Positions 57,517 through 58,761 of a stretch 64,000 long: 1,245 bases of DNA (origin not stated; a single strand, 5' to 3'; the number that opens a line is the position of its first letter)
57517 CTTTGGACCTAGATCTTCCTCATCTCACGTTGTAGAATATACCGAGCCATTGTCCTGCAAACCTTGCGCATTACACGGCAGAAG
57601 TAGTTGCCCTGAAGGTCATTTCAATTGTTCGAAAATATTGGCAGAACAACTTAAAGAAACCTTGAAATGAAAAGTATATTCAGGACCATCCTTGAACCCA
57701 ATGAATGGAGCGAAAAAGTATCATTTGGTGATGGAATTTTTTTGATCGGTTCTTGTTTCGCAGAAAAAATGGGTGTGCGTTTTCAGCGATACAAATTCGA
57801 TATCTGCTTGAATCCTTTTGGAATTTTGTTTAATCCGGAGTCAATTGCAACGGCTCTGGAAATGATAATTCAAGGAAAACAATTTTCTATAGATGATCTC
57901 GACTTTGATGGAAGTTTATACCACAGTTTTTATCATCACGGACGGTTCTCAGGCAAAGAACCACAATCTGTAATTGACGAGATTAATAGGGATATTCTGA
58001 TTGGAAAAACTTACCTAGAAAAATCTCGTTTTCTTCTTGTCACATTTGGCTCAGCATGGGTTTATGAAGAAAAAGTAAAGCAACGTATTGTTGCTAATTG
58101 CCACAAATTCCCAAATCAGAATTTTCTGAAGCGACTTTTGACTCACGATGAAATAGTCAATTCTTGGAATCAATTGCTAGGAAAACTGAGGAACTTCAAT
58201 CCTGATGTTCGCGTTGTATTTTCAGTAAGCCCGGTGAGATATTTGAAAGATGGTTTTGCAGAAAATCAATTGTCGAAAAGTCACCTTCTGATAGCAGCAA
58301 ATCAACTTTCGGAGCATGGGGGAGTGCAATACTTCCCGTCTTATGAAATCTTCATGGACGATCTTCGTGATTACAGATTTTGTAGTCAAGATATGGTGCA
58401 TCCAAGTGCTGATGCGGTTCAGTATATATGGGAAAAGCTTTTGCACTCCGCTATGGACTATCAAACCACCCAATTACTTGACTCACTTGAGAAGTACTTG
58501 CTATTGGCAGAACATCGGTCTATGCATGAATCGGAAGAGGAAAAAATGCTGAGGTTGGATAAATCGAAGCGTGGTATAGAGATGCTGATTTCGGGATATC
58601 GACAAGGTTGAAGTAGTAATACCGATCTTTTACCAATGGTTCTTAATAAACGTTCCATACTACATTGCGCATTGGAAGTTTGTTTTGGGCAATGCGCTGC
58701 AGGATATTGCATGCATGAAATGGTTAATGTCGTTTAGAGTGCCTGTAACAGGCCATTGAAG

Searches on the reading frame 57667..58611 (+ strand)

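Call 10: search_protein_families(library=pfam, proteins=[window:57667-58611:+])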
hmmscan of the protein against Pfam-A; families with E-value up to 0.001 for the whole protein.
window:57667-58611:+ (314 aa): 1 family
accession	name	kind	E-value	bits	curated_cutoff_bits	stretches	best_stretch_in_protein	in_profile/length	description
PF08885.17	GSCFA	-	9.8e-85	284.5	25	1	24-257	2-236/237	GSCFA family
